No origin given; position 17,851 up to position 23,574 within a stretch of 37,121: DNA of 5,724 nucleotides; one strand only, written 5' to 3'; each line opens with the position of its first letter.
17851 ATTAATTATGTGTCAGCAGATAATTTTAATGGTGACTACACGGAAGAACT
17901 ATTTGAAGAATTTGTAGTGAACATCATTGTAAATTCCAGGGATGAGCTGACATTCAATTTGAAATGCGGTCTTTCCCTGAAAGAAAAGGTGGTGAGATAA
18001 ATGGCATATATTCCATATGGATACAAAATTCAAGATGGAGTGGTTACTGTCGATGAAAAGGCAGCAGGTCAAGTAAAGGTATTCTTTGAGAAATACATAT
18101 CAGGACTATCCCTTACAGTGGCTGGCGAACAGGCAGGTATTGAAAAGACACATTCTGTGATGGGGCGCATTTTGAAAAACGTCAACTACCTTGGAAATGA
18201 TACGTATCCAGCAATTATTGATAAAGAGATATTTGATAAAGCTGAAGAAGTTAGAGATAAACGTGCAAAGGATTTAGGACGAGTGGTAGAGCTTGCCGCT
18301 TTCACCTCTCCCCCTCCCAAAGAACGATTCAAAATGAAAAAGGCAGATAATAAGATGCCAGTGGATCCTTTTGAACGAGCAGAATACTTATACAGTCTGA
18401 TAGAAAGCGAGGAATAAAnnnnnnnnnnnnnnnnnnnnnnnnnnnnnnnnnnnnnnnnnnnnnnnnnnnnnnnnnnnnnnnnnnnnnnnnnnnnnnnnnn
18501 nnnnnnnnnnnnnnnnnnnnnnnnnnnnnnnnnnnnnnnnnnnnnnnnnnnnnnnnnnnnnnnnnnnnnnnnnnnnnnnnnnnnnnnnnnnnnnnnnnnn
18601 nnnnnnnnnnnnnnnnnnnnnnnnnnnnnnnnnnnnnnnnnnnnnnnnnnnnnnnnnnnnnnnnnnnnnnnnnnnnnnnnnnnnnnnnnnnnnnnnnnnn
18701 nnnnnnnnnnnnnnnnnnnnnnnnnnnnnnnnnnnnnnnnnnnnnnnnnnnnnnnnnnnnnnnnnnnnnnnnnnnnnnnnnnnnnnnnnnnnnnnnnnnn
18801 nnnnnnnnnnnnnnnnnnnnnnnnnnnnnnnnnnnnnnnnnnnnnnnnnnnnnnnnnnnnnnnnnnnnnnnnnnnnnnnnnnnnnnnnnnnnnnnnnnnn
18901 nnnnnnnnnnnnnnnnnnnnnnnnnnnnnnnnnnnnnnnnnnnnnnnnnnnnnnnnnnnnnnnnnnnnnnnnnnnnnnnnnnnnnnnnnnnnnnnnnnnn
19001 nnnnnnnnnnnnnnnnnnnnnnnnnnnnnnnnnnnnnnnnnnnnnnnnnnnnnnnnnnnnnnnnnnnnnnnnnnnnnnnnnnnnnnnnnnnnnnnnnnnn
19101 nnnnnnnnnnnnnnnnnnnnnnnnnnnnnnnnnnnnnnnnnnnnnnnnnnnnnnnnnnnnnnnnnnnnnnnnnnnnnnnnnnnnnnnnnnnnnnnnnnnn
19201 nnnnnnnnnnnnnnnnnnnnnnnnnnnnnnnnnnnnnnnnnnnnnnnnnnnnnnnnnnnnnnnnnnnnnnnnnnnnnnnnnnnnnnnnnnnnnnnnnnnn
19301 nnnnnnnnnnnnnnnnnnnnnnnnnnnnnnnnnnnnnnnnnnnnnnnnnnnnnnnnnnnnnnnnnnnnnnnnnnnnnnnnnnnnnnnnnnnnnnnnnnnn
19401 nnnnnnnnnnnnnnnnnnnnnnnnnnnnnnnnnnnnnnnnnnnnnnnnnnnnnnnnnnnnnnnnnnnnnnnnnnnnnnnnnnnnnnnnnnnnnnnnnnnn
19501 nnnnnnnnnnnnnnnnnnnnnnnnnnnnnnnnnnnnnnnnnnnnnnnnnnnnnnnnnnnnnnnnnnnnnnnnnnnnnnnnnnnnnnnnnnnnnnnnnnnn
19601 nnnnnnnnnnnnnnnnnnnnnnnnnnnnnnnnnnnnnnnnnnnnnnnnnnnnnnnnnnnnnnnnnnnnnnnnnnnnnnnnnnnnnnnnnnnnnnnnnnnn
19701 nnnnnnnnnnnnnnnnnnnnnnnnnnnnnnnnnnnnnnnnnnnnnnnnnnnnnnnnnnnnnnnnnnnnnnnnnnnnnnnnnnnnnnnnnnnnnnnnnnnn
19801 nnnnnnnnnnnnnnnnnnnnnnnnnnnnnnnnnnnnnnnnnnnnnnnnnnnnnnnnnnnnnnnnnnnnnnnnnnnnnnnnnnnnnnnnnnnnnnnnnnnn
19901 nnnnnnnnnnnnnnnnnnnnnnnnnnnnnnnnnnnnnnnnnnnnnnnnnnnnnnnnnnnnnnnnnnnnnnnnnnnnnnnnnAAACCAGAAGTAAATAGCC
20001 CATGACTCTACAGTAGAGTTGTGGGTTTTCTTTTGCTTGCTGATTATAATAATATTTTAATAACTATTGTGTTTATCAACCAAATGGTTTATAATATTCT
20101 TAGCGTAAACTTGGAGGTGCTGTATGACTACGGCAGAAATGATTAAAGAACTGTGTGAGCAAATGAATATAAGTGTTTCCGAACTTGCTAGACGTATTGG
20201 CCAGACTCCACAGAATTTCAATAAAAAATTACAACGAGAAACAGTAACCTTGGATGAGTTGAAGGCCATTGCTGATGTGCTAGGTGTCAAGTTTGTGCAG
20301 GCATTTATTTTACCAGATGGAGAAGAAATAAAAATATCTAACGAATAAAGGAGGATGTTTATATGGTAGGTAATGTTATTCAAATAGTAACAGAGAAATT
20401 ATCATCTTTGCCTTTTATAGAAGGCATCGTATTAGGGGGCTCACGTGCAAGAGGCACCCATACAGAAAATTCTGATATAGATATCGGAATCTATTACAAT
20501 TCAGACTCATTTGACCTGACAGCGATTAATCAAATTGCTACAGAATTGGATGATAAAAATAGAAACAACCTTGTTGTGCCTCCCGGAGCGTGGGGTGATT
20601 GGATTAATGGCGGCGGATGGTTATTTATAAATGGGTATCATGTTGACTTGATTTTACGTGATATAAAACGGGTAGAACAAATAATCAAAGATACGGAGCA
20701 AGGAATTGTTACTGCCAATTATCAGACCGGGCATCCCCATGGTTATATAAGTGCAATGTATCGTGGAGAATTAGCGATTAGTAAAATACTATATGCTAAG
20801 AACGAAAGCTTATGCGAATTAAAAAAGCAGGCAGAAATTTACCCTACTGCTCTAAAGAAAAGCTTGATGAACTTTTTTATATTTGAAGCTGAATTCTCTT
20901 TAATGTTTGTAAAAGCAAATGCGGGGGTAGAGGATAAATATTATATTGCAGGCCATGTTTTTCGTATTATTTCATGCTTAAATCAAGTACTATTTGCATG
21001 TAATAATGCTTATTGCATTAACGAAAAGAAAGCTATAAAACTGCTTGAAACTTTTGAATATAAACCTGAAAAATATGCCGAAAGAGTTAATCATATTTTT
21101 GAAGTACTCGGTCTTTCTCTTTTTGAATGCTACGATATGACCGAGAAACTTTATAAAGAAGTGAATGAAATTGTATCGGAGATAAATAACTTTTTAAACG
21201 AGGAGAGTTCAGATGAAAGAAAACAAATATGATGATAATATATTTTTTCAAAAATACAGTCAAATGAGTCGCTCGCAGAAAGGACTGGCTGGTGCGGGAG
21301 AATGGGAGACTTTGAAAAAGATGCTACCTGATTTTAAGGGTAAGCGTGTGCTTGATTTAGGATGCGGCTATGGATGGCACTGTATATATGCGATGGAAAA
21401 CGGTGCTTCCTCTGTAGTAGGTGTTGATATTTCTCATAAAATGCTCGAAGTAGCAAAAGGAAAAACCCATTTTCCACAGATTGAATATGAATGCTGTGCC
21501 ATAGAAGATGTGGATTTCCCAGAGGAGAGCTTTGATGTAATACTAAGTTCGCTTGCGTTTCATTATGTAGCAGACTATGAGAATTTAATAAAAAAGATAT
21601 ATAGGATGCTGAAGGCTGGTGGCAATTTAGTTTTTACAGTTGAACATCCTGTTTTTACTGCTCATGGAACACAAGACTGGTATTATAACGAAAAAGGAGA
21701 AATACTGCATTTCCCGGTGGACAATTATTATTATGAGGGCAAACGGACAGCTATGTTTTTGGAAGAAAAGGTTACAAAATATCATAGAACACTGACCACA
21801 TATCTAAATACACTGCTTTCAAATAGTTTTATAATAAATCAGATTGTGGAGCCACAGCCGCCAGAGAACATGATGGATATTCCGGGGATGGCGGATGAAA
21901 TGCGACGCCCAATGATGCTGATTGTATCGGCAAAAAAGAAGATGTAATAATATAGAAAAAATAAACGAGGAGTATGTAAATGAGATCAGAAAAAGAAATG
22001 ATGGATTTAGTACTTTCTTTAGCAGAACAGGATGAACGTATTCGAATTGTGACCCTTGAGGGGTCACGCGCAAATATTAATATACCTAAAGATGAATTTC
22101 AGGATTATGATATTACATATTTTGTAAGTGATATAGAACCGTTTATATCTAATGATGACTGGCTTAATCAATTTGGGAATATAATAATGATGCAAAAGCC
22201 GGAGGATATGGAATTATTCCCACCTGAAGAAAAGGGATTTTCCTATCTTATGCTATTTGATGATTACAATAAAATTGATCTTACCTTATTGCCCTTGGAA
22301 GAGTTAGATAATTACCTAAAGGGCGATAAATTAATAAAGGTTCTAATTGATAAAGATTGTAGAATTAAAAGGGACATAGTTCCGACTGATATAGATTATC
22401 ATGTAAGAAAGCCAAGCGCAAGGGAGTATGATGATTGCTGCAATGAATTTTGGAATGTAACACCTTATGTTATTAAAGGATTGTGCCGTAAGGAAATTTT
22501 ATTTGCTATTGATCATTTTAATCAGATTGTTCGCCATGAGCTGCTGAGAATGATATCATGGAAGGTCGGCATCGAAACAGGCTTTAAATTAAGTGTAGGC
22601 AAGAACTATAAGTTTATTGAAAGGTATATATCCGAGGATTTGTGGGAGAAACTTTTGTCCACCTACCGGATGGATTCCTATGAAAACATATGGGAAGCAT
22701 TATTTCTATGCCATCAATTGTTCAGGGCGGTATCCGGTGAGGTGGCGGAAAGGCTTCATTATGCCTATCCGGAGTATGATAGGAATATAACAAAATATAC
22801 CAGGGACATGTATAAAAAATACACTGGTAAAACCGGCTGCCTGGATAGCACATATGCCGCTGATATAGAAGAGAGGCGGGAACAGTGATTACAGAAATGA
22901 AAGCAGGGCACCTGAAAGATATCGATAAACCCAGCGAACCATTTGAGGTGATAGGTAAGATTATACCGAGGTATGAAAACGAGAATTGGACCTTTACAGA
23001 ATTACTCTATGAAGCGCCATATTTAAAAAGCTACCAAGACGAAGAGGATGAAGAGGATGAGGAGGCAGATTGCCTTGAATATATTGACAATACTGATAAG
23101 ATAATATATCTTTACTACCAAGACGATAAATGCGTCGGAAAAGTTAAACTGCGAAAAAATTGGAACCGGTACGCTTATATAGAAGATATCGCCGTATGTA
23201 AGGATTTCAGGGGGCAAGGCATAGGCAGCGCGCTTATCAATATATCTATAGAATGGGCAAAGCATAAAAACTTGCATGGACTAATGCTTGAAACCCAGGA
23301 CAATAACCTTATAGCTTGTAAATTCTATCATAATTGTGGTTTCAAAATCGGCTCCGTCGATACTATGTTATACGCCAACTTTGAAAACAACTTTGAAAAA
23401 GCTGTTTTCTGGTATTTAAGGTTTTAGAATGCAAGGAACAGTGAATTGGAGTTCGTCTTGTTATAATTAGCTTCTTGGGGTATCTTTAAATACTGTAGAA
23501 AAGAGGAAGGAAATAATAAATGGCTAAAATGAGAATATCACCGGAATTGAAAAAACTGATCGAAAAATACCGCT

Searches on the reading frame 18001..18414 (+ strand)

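Call 83: search_protein_families(library=ncbifam, proteins=[window:18001-18414:+], max_evalue=0.00001)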
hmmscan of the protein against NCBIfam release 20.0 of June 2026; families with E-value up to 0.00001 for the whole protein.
window:18001-18414:+ (138 aa): 1 family
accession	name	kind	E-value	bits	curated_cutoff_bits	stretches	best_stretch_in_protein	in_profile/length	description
NF047344.1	SCCmet_CcrA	equivalog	7.2e-06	25.4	700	0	3-89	152-252/442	cassette chromosome recombinase CcrA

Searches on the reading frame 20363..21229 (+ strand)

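Call 83: search_protein_families(library=ncbifam, proteins=[window:20363-21229:+], max_evalue=0.00001)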
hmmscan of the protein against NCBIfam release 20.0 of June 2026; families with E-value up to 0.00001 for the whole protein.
window:20363-21229:+ (289 aa): 1 family
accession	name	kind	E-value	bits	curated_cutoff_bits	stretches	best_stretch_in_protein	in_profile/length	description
NF047752.1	MntA_antitoxin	equivalog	1e-07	31.8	60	1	19-64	7-51/106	type VII toxin-antitoxin system MntA family adenylyltransferase antitoxin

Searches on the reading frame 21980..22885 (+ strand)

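Call 84: search_protein_families(library=ncbifam, proteins=[window:21980-22885:+], max_evalue=0.00001)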
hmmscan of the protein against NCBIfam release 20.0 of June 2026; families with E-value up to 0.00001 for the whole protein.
window:21980-22885:+ (302 aa): 5 families
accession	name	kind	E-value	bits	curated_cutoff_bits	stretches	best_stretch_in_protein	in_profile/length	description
NF033084.2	ANT_6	equivalog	2.1e-145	483.3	420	1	2-279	1-280/280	aminoglycoside 6-adenylyltransferase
NF000312.1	ANT_6_aadK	exception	5.2e-114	380.4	600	1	1-278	1-280/284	aminoglycoside 6-adenylyltransferase AadK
NF000062.1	ANT_6_str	exception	1.5e-94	316.6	500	1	1-279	1-281/282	streptomycin adenylyltransferase Str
NF033387.1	ANT_6_aadS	equivalog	1.2e-42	146.1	450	1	6-277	5-282/284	AadS family aminoglycoside 6-adenylyltransferase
NF033221.1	ANT_6_Ig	exception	7.1e-39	134.2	620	2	64-276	84-295/299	aminoglycoside nucleotidyltransferase ANT(6)-Ig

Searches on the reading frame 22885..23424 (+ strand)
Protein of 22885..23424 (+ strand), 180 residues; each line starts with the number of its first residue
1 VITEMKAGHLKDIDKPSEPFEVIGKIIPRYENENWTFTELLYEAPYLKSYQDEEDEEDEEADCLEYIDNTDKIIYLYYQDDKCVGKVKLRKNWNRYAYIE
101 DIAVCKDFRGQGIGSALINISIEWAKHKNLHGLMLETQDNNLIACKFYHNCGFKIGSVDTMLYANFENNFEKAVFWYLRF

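Call 84: search_protein_families(library=ncbifam, proteins=[window:22885-23424:+], max_evalue=0.00001)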
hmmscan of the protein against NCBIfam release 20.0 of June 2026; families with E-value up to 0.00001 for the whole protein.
window:22885-23424:+ (180 aa): 15 families
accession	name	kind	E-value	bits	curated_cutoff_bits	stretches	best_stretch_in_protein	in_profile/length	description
NF000360.1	sat4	exception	1.1e-128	426.4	380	1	1-180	1-180/180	streptothricin N-acetyltransferase Sat4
NF000359.1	sat3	exception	8.9e-26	91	360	1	43-180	48-180/180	streptothricin N-acetyltransferase Sat3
NF000358.1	sat2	exception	1.8e-22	79.9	360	1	69-178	56-166/174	streptothricin N-acetyltransferase Sat2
NF008212.0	PRK10975.1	equivalog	1.4e-13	51.2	219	1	78-163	145-230/232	dTDP-4-amino-4,6-dideoxy-D-galactose acyltransferase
TIGR01575.1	rimI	equivalog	1.8e-12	47.6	86.4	1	73-167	32-126/132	ribosomal protein S18-alanine N-acetyltransferase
NF043067.1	AAC_6p_group_E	equivalog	1.2e-11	44.6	140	1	51-154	18-128/140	aminoglycoside 6'-N-acetyltransferase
NF000487.1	stat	exception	1.2e-10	41.3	420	1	37-175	46-183/189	streptothricin N-acetyltransferase STAT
TIGR02382.1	wecD_rffC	equivalog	4.7e-08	32.8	195.1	1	79-163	106-190/191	dTDP-4-amino-4,6-dideoxy-D-galactose acyltransferase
NF040503.1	resist_ArsN1a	equivalog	6.2e-08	32.5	170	1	58-154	32-134/159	arsinothricin resistance N-acetyltransferase ArsN1 family A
NF033078.2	AAC_6p_Ia_fam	equivalog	2.2e-07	30.9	265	1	50-141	33-120/181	AAC(6')-Ia family aminoglycoside 6'-N-acetyltransferase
NF005840.0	PRK07757.1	equivalog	5.5e-07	29.6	154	1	74-155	44-120/153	N-acetyltransferase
NF007025.1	PRK09491.1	equivalog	1.2e-06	28.5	173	1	100-166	66-132/145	ribosomal protein S18-alanine N-acetyltransferase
NF053587.1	SpmdActasePaiA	equivalog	1.5e-06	28.1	250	1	74-155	61-149/172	spermidine/spermine N(1)-acetyltransferase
TIGR03448.1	mycothiol_MshD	equivalog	2.5e-06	27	163.1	1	102-161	234-293/294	mycothiol synthase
NF007853.0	PRK10562.1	equivalog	5.3e-06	26.7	125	1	76-156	52-123/146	N-acetyltransferase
